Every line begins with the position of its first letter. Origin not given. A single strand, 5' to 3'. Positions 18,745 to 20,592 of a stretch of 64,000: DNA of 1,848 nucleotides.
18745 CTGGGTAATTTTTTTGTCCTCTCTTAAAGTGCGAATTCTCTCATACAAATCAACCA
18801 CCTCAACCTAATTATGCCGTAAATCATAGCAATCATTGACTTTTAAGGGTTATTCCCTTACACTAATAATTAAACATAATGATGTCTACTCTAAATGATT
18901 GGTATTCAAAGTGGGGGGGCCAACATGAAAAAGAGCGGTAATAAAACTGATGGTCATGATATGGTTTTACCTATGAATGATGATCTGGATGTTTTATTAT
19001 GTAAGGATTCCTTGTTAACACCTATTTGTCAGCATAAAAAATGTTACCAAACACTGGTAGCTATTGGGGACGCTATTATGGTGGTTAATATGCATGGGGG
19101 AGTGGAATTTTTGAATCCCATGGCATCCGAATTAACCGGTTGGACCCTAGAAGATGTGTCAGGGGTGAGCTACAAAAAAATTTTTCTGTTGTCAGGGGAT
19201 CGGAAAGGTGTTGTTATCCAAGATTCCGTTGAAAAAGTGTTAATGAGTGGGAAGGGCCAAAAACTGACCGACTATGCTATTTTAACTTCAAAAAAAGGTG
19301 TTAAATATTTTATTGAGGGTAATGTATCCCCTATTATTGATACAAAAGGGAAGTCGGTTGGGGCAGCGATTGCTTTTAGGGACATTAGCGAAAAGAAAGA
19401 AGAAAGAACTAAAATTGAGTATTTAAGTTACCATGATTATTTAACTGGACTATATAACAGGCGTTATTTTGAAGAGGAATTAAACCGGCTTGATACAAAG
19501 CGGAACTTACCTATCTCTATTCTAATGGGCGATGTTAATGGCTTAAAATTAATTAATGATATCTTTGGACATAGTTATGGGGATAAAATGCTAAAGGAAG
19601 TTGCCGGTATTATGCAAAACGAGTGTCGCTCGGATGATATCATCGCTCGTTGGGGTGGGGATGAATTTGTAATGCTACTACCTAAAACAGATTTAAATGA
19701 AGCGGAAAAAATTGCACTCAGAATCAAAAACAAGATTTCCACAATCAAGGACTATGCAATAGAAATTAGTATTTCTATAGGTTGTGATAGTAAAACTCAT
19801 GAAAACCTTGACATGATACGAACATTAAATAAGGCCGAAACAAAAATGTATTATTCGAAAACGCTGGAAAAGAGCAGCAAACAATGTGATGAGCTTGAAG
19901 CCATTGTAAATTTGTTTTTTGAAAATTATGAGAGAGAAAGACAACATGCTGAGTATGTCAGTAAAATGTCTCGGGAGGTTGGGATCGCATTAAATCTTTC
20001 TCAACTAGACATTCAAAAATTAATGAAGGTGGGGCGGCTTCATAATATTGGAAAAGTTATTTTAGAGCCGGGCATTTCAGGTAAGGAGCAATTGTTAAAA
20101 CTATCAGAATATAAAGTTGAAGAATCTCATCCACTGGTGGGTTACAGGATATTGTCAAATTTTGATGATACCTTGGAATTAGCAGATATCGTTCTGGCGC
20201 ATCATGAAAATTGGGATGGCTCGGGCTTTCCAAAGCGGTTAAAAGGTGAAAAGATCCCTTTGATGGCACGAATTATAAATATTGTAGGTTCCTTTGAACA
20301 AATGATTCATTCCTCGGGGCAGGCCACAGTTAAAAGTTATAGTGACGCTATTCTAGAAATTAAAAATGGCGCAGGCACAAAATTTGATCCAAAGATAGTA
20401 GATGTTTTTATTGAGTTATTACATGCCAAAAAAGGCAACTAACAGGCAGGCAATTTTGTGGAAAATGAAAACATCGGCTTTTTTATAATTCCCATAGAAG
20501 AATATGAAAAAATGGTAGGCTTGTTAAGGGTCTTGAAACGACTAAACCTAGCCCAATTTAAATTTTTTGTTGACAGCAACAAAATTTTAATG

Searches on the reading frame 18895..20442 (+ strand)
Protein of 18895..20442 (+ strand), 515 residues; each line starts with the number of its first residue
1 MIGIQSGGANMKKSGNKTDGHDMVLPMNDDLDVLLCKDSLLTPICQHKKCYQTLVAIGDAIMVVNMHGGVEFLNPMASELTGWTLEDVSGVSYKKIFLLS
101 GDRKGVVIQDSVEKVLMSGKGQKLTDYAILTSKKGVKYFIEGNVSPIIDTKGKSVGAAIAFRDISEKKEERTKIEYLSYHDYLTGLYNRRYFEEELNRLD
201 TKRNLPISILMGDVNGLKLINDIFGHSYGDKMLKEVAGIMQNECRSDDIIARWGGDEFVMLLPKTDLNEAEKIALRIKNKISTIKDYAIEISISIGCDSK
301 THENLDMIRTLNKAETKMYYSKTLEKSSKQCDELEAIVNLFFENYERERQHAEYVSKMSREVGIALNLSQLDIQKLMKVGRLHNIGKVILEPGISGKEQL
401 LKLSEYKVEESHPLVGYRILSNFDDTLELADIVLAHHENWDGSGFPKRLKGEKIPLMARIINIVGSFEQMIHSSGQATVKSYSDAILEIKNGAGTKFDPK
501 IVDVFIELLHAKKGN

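Call 56: search_protein_families(library=pfam, proteins=[window:18895-20442:+], max_evalue=0.00001)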
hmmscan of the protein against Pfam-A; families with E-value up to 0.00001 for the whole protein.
window:18895-20442:+ (515 aa): 6 families
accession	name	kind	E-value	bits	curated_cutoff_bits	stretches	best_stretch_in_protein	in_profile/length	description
PF00990.26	GGDEF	-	7.7e-36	123.7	23.8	1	179-323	2-156/161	Diguanylate cyclase, GGDEF domain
PF13487.12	HD_5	-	2.5e-27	96.2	27.2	1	338-501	4-170/170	HD domain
PF01966.28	HD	-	1.9e-11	44.7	22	1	350-463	3-109/116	HD domain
PF13426.13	PAS_9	-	3.3e-10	40.6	27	1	59-166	2-103/103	PAS domain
PF08448.16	PAS_4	-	8.5e-09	36.1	23.1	1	57-168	4-109/110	PAS fold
PF00989.32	PAS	-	2.3e-06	28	22.6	1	56-164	9-113/113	PAS fold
